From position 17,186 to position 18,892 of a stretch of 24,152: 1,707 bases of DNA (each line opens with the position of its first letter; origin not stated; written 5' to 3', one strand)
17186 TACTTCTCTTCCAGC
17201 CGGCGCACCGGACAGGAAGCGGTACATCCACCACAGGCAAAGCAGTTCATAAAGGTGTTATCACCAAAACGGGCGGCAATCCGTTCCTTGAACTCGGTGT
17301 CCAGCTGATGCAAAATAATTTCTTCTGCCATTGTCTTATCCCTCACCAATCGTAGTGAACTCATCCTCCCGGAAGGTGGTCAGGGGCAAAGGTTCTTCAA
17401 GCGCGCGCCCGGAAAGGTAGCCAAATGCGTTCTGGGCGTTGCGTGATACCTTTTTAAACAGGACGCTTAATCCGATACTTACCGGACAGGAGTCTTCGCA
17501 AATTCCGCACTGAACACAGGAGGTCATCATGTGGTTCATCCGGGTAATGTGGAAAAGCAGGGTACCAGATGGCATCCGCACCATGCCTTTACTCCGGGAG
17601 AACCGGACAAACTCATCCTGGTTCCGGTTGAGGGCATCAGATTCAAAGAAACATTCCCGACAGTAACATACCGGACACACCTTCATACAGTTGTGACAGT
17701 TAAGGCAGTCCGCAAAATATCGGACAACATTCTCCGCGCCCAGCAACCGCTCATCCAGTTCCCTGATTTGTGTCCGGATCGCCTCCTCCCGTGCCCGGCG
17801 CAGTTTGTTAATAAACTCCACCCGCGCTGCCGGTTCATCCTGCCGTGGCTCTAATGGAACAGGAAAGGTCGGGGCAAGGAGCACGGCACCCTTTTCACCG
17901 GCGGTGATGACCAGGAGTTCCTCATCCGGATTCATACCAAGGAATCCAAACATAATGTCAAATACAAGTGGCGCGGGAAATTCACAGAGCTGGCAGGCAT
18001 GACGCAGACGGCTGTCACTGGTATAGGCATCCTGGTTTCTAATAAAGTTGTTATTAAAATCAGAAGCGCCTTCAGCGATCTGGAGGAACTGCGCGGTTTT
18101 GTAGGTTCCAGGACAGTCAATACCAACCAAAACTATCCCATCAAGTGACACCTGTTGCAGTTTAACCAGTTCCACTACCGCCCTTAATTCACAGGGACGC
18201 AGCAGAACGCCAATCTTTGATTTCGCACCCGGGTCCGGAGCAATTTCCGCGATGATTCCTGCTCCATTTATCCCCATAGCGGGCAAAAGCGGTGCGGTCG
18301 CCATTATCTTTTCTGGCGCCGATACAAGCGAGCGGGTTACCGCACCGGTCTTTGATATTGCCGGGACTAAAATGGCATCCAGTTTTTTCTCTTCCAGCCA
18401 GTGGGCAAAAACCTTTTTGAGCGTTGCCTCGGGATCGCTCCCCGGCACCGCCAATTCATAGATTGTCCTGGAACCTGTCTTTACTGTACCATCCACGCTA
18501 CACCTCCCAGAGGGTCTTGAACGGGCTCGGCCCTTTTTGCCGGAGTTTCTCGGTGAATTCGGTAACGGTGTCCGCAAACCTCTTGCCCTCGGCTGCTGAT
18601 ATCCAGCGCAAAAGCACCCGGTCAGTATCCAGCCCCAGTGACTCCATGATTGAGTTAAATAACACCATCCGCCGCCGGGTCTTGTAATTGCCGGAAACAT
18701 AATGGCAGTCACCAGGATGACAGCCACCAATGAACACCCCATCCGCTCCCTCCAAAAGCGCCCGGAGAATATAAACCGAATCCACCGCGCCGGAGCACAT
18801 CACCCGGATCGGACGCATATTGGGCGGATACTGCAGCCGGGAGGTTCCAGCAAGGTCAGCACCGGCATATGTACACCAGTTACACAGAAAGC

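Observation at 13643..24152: Soluble cluster with three different HdrA paralogues: candidate new electron-bifurcating complex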

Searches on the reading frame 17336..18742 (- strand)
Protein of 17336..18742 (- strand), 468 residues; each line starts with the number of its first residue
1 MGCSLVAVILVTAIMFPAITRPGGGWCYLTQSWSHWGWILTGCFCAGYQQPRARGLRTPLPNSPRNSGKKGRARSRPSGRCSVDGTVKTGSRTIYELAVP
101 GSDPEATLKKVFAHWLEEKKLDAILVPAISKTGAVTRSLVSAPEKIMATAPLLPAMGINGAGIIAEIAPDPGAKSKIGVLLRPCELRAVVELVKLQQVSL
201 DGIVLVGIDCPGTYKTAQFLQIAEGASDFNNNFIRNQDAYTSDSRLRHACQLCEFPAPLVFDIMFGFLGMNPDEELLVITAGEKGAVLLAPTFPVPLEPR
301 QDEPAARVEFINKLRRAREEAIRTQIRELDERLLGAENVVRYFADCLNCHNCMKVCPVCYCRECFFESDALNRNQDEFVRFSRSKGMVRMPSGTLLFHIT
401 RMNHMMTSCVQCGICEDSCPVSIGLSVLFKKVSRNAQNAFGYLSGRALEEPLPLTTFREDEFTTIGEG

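Call 3: search_protein_families(library=pfam, proteins=[window:17336-18742:-], max_evalue=0.001)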
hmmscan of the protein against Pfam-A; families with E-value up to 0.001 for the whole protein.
window:17336-18742:- (468 aa): 8 families
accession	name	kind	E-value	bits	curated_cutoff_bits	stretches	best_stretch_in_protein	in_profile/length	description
PF13237.11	Fer4_10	-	1.4e-06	28.6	25.5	0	342-367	5-22/53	4Fe-4S dicluster domain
PF00037.32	Fer4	-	2.4e-06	27.6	21.1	0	407-421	6-20/24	4Fe-4S binding domain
PF13183.11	Fer4_8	-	4.2e-06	27.6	27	1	344-423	3-68/68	4Fe-4S dicluster domain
PF12797.12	Fer4_2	-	2.7e-05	24.3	24.5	0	342-358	6-22/22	4Fe-4S binding domain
PF12838.12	Fer4_7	-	8.3e-05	23.4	27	0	346-422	2-51/52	4Fe-4S dicluster domain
PF13746.11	Fer4_18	-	0.0001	22.9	27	0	327-358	42-73/114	4Fe-4S dicluster domain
PF13484.11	Fer4_16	-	0.00038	21.6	30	0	409-422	2-15/66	4Fe-4S double cluster binding domain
PF13187.11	Fer4_9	-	0.0004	20.8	27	1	346-422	2-50/52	4Fe-4S dicluster domain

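Call 4: search_protein_families(library=ncbifam, proteins=[window:17336-18742:-], max_evalue=0.001)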
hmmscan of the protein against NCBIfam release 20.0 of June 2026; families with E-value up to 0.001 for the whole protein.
window:17336-18742:- (468 aa): 3 families
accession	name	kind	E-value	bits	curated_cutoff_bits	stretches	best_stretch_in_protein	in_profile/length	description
NF038196.1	ferrodoxin_EFR1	subfamily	6.6e-05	23.1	75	0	399-422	176-199/242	EFR1 family ferrodoxin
TIGR02910.1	sulfite_red_A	equivalog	6.9e-05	22.2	323.15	0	407-435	301-329/334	anaerobic sulfite reductase subunit AsrA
TIGR02176.1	pyruv_ox_red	equivalog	0.00029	18.8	911.35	1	336-423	674-755/1167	pyruvate:ferredoxin (flavodoxin) oxidoreductase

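Call 35: search_protein_families(library=pfam, proteins=[window:17336-18490:-], max_evalue=5)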
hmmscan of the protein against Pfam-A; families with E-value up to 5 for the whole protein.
window:17336-18490:- (384 aa): 15 families
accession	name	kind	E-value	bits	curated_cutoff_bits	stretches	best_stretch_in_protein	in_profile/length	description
PF13183.11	Fer4_8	-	6.7e-08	33.4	27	3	260-339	3-68/68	4Fe-4S dicluster domain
PF13237.11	Fer4_10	-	1e-06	29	25.5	2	321-337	5-21/53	4Fe-4S dicluster domain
PF13746.11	Fer4_18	-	5.9e-05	23.7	27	2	241-274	40-73/114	4Fe-4S dicluster domain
PF00037.32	Fer4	-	0.00013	22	21.1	2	323-337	6-20/24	4Fe-4S binding domain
PF13484.11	Fer4_16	-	0.0003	22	30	2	325-338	2-15/66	4Fe-4S double cluster binding domain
PF13187.11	Fer4_9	-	0.0003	21.2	27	1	262-338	2-50/52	4Fe-4S dicluster domain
PF12838.12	Fer4_7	-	0.00066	20.5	27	2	262-338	2-51/52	4Fe-4S dicluster domain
PF14697.11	Fer4_21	-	0.00093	19.7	35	2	319-337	35-53/59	4Fe-4S dicluster domain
PF04432.18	FrhB_FdhB_C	-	0.0014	18.9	23.3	1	92-205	3-133/150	Coenzyme F420 hydrogenase/dehydrogenase, beta subunit C terminus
PF12797.12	Fer4_2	-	0.0015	18.8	24.5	2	258-274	6-22/22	4Fe-4S binding domain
PF12837.12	Fer4_6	-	0.0017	18.7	25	1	319-337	3-21/24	4Fe-4S binding domain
PF13534.11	Fer4_17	-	0.0026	18.7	22.2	2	262-338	2-59/61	4Fe-4S dicluster domain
PF17179.9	Fer4_22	-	0.0048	18.2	27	2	262-284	2-24/95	4Fe-4S dicluster domain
PF12800.12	Fer4_4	-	0.038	14.8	24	1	324-337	3-16/17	4Fe-4S binding domain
PF12798.12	Fer4_3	-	0.073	14.4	27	2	325-338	1-14/15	4Fe-4S binding domain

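Call 36: search_solved_structures(query=window:17336-18490:-, max_evalue=1)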
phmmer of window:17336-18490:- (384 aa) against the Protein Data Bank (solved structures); distinct sequences matched with E-value up to 1: 32.
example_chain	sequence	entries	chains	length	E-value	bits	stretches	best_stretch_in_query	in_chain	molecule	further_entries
9t1s_M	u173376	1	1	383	4.1e-30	108.2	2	159-367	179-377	formate dehydrogenase (coenzyme F420)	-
8rvu_E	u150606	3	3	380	5.5e-25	91.3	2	163-367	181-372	Formate dehydrogenase, beta subunit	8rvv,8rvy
7bkb_E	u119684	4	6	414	2.5e-20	76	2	165-369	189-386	Formate dehydrogenase, beta subunit (F420)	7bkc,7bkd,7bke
7zm7_I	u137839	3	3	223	0.1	14.8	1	315-338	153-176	Oxidoreductase-like protein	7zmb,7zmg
8qby_I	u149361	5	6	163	0.11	14.7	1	315-338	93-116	NADH-quinone oxidoreductase subunit I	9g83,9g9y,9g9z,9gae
4wz7_I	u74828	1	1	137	0.14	14.3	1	316-338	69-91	Subunit NUIM of protein NADH:Ubiquinone Oxidoreductase (Complex I)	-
5xtb_B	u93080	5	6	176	0.15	14.3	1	315-338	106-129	NADH dehydrogenase [ubiquinone] iron-sulfur protein 8, mitochondrial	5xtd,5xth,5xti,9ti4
7v2c_B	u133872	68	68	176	0.15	14.2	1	315-338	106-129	NADH dehydrogenase [ubiquinone] iron-sulfur protein 8, mitochondrial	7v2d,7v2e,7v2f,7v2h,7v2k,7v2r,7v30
5lc5_I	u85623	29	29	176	0.15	14.2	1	315-338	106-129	NADH dehydrogenase [ubiquinone] iron-sulfur protein 8, mitochondrial | Mitochondrial complex I, TYKY subunit | NADH:ubiquinone oxidoreductase core subunit S8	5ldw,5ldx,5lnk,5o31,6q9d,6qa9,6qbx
6h8k_I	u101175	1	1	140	0.16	14.1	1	316-338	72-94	Subunit NUIM of NADH:Ubiquinone Oxidoreductase (Complex I)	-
7qsd_I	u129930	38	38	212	0.19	13.9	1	315-338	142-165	NADH dehydrogenase [ubiquinone] iron-sulfur protein 8, mitochondrial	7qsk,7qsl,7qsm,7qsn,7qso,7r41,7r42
5gpn_b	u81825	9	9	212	0.19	13.9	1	315-338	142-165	NADH dehydrogenase [ubiquinone] iron-sulfur protein 8 | NADH dehydrogenase [ubiquinone] iron-sulfur protein 8, mitochondrial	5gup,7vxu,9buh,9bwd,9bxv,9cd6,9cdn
7ar7_I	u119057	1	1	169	0.19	13.9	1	315-338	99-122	NADH dehydrogenase [ubiquinone] iron-sulfur protein 8-A, mitochondrial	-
6g2j_I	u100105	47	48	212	0.2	13.8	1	315-338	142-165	NADH dehydrogenase [ubiquinone] iron-sulfur protein 8, mitochondrial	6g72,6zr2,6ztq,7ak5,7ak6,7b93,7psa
6zk9_9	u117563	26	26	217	0.2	13.8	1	315-338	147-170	Mitochondrial complex I, TYKY subunit | Complex I-23kD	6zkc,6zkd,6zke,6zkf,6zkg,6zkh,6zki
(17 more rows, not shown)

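Call 49: find_homologous_proteins(query=window:17336-18490:-, max_evalue=1e-10)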
Query window:17336-18490:- (384 aa): 699 proteins with E <= 1e-10 among 8000 candidates; the best 120 are listed.
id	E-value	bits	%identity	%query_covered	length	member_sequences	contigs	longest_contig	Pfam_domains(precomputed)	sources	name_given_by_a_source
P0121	3.5e-258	874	100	100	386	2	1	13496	PF13237.12,PF13183.12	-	-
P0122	4.5e-173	594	69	98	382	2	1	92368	PF12838.13,PF13183.12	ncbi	-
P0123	2.5e-159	548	64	97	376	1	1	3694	PF04432.19,PF13237.12,PF13183.12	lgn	-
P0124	7.5e-152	524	61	97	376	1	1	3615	PF04432.19,PF00037.33,PF13237.12,PF13183.12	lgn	-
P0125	2.5e-148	512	62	97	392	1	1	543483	PF13237.12,PF13183.12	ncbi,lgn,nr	ncbi:hypothetical protein HPY86_04800 [candidate division WOR-3 bacterium]|nr:hypothetical protein [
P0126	4.3e-148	511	65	91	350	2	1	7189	PF04432.19,PF13237.12,PF13183.12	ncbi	ncbi:MAG: Coenzyme F420 hydrogenase/dehydrogenase, beta subunit C-terminal domain [candidate divisio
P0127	8.8e-148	510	62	97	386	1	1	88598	PF13237.12,PF13183.12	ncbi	-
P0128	4.2e-146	505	60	96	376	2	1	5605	PF04432.19,PF13183.12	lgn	-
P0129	2.1e-145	503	62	97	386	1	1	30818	PF04432.19,PF13237.12,PF13183.12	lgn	-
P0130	1.2e-143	497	59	97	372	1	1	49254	PF13237.12,PF13183.12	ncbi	-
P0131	7.2e-143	494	58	97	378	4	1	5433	PF04432.19,PF12838.13,PF13237.12,PF13183.12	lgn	-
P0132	1.7e-142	493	58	97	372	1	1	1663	PF04432.19,PF13237.12,PF13183.12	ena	-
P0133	1.8e-142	493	58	97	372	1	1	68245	PF04432.19,PF13237.12,PF13183.12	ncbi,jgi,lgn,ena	-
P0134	2.5e-142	492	58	97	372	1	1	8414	PF04432.19,PF13237.12,PF13183.12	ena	-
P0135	6.2e-142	491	59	97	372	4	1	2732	PF04432.19,PF13183.12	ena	-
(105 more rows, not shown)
